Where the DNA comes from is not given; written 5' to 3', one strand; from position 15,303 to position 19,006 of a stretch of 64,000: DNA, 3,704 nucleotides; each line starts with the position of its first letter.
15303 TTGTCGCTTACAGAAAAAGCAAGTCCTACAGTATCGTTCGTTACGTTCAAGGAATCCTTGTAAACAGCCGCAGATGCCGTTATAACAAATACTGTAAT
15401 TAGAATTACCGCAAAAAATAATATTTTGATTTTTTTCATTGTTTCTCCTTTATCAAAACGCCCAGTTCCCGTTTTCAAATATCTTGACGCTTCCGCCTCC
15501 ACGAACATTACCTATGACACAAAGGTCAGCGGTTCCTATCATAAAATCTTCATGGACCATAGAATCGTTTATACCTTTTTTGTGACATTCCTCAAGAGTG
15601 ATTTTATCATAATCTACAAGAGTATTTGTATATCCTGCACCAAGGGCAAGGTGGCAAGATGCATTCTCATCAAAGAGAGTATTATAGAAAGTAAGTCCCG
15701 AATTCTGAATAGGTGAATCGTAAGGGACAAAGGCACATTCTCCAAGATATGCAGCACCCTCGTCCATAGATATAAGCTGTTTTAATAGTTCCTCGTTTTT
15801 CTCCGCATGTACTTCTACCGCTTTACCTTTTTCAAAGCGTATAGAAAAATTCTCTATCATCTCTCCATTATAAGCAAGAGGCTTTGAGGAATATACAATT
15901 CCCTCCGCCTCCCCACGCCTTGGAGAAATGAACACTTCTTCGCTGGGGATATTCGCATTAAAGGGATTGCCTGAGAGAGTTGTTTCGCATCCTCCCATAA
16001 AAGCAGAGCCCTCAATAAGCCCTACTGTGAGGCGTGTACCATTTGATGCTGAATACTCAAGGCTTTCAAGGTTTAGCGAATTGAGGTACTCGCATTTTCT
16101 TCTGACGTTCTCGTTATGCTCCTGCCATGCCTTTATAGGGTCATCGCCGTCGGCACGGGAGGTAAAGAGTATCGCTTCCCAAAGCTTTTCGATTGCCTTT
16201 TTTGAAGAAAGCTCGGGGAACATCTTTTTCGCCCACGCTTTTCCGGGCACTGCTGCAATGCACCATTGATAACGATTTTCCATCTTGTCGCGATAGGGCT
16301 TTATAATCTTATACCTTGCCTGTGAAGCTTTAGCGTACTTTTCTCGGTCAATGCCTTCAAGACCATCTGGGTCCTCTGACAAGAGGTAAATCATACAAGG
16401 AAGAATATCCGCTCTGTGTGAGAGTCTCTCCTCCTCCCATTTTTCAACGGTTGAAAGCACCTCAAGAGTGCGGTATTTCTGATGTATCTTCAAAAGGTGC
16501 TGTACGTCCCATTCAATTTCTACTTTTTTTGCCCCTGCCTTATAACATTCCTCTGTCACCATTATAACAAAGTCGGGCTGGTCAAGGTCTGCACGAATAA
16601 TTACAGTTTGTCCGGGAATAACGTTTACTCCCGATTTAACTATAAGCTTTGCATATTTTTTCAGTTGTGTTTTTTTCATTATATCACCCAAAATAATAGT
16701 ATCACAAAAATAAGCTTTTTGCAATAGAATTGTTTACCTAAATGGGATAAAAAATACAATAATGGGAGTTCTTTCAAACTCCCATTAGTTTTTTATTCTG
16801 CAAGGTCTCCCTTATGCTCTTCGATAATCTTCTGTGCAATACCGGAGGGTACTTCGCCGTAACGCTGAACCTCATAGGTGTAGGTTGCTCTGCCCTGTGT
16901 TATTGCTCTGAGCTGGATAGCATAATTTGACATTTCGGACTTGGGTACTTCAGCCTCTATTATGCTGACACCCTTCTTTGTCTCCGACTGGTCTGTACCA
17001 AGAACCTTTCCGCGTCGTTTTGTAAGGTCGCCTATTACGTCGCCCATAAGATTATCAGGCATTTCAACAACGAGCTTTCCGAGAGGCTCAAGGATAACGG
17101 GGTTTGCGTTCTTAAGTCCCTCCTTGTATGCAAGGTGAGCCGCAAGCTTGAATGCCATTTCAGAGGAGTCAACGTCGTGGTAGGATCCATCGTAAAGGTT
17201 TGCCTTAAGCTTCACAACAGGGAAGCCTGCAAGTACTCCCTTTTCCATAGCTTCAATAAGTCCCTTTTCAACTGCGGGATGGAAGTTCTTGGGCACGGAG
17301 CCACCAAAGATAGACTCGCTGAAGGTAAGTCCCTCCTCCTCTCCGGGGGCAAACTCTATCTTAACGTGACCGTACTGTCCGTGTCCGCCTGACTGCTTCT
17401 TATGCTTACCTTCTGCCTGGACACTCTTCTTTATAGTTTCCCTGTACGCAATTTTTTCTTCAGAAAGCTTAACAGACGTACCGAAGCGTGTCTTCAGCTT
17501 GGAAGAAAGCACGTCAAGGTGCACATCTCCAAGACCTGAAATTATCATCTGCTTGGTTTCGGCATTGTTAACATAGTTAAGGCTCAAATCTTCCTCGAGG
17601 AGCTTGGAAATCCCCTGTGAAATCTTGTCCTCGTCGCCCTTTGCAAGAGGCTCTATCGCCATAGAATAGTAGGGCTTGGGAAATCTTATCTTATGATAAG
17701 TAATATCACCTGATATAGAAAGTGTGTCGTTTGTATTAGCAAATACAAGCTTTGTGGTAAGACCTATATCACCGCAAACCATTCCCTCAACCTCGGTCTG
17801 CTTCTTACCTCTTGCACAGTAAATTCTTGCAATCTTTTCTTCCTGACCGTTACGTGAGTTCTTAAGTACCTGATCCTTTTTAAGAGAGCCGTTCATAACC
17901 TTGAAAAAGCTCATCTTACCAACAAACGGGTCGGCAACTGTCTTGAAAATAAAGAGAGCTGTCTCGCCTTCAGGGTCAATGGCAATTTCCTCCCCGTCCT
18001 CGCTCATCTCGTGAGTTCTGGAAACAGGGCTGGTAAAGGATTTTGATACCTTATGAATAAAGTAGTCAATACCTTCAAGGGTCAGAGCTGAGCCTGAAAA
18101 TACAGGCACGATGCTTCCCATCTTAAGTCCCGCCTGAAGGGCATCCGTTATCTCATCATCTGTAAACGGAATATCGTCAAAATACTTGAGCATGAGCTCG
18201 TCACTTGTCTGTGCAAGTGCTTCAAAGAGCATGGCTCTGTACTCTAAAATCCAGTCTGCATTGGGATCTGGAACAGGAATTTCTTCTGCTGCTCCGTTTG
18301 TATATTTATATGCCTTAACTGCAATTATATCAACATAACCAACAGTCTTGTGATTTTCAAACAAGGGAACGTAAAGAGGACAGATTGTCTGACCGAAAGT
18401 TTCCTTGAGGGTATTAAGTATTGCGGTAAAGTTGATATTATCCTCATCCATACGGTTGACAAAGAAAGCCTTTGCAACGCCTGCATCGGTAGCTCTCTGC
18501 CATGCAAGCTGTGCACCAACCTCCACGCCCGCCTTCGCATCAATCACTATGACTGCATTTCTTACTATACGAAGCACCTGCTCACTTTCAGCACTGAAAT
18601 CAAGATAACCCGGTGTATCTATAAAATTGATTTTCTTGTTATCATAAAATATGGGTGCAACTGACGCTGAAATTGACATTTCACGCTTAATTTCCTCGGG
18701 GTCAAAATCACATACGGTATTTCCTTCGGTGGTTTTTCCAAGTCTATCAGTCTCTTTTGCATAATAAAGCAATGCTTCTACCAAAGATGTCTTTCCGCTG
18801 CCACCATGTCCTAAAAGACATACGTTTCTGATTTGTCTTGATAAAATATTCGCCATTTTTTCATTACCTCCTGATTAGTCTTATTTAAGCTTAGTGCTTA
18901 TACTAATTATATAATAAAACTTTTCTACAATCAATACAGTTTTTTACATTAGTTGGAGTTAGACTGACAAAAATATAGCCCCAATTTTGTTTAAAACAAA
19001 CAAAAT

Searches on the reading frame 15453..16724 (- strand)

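Call 51: search_protein_families(library=ncbifam, proteins=[window:15453-16724:-], max_evalue=0.00001)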
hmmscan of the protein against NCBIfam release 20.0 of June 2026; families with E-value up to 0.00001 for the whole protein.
window:15453-16724:- (423 aa): 0 families

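Call 71: search_protein_families(library=pfam, proteins=[window:15453-16724:-], max_evalue=1e-8)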
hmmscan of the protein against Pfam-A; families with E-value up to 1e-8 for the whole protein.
window:15453-16724:- (423 aa): 1 family
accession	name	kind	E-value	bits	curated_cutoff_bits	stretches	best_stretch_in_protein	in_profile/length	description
PF02073.20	Peptidase_M29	-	6.8e-157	522.9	27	1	18-421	2-406/406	Thermophilic metalloprotease (M29)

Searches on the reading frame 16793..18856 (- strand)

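Call 51: search_protein_families(library=ncbifam, proteins=[window:16793-18856:-], max_evalue=0.00001)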
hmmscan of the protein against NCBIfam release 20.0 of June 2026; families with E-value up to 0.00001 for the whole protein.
window:16793-18856:- (687 aa): 21 families
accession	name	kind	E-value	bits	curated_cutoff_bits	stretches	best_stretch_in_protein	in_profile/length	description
NF009381.0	PRK12740.1-5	subfamily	8.3e-251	834.2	583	1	3-683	3-687/692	elongation factor G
TIGR00484.1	EF-G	equivalog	1.4e-177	591.9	659.4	1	7-682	8-690/691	elongation factor G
NF009891.0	PRK13351.1-1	equivalog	3.3e-169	564.7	597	1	1-682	1-678/681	elongation factor G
NF009377.1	PRK12740.1-1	equivalog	3.1e-166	554.7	890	1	6-677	10-698/700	elongation factor G-like protein EF-G2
NF009379.0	PRK12740.1-3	equivalog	4e-163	544.5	513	1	7-682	6-671/674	elongation factor G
NF058620.1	EFG2_Bacteroid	exception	2.5e-160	535.2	1000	2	6-507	6-510/717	elongation factor G2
NF012153.1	tet_protect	equivalog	3.1e-81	273.4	775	1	11-665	2-613/614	tetracycline resistance ribosomal protection protein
NF000120.3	47473_otr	exception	2.5e-53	181.6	900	1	11-659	4-606/608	tetracycline resistance ribosomal protection protein Otr(A)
TIGR00490.1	aEF-2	equivalog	1.4e-50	172.1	738.45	3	531-680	562-710/720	elongation factor EF-2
NF009892.0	PRK13351.1-3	equivalog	1.1e-49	169.4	640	1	8-658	2-606/623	elongation factor G-like protein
NF033148.1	tet_protect_M_W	exception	7.6e-47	160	1100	2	8-158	2-152/639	TetM/TetW/TetO/TetS family tetracycline resistance ribosomal protection protein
NF001964.0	PRK00741.1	equivalog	3.4e-43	147.9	473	1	9-476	12-474/529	peptide chain release factor 3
NF012155.1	tet_protect_M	exception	4.7e-43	147.3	1420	2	9-158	3-152/639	tetracycline resistance ribosomal protection protein Tet(M)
NF012154.0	tet_protect_Q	exception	9.3e-40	136.5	1425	2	9-158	3-152/638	tetracycline resistance ribosomal protection protein Tet(Q)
TIGR01394.1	TypA_BipA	equivalog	5e-38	130.7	757.3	2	9-153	1-143/594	translational GTPase TypA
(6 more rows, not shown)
